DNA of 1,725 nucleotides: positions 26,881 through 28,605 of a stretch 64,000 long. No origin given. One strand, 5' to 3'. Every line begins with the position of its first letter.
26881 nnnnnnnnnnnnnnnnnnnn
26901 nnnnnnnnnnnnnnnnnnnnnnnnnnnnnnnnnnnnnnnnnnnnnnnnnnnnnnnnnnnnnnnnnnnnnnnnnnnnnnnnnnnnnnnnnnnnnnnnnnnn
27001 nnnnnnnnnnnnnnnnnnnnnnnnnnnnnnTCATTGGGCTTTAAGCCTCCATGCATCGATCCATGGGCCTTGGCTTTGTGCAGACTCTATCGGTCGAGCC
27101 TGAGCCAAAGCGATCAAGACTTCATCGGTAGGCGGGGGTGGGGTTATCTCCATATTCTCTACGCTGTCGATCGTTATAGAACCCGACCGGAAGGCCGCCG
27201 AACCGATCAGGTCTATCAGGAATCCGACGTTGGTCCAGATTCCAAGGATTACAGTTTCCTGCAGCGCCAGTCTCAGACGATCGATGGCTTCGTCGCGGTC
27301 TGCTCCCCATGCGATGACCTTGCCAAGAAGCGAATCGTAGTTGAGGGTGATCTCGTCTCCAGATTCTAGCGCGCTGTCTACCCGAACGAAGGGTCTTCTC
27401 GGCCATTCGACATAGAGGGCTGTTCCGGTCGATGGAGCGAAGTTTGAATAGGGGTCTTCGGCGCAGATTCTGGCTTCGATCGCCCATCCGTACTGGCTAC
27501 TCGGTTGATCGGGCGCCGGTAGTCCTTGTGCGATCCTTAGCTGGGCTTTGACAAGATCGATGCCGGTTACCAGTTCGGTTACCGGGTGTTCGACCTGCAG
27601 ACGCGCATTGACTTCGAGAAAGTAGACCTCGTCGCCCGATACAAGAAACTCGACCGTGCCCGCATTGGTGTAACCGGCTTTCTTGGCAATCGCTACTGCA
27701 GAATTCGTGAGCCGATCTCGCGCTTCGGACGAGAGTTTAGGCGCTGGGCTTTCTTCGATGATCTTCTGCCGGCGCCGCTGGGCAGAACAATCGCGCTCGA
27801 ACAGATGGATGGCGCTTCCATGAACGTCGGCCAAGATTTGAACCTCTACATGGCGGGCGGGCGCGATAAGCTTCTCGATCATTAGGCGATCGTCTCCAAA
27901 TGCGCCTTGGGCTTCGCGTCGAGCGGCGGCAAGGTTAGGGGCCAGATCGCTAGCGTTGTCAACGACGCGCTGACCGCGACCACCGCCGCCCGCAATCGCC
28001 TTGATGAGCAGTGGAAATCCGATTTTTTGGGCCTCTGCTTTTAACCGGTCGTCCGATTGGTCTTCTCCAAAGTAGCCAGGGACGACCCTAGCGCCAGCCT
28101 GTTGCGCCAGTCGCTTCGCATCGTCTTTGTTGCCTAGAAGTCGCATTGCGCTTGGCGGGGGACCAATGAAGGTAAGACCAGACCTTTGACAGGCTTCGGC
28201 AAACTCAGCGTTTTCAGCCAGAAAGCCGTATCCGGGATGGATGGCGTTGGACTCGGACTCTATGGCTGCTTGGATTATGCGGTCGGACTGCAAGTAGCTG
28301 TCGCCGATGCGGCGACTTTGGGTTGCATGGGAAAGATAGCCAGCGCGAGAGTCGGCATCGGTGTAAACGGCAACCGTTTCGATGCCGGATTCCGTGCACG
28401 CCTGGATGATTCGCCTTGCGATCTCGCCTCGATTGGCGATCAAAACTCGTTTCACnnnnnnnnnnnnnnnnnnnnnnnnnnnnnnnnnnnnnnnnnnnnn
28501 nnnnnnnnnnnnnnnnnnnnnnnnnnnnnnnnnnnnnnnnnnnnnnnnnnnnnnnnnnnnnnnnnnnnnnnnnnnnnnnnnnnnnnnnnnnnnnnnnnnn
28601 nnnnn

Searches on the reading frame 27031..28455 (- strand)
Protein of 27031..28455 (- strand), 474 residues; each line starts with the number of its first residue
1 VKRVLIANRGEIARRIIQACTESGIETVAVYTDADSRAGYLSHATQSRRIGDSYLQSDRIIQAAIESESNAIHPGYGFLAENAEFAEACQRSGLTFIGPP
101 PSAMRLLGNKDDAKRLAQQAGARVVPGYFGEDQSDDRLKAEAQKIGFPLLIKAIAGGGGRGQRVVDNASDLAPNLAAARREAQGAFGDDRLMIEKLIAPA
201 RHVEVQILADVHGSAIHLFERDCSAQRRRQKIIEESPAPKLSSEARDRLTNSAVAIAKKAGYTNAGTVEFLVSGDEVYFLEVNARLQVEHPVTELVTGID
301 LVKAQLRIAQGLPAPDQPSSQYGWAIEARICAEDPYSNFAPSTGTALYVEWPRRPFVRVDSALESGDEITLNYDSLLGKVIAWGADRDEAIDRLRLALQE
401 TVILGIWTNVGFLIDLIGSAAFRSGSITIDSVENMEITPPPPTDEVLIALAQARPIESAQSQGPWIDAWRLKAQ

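Call 11: search_protein_families(library=pfam, proteins=[window:27031-28455:-], max_evalue=0.0001)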
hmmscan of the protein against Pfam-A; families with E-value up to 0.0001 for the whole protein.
window:27031-28455:- (474 aa): 5 families
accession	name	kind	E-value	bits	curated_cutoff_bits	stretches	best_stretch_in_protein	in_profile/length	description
PF02786.22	CPSase_L_D2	-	1.8e-65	220.8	19.8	1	110-313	2-207/211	Carbamoyl-phosphate synthase L chain, ATP binding domain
PF00289.28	Biotin_carb_N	-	2e-38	131.7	25.5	1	2-104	3-110/110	Biotin carboxylase, N-terminal domain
PF02785.25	Biotin_carb_C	-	4.3e-33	114.1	32.4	1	327-433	1-107/108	Biotin carboxylase C-terminal domain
PF02222.28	ATP-grasp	-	8.4e-12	45.5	27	1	126-285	11-162/179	ATP-grasp domain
PF07478.18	Dala_Dala_lig_C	-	1.1e-05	25.5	24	1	134-284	24-174/204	D-ala D-ala ligase C-terminus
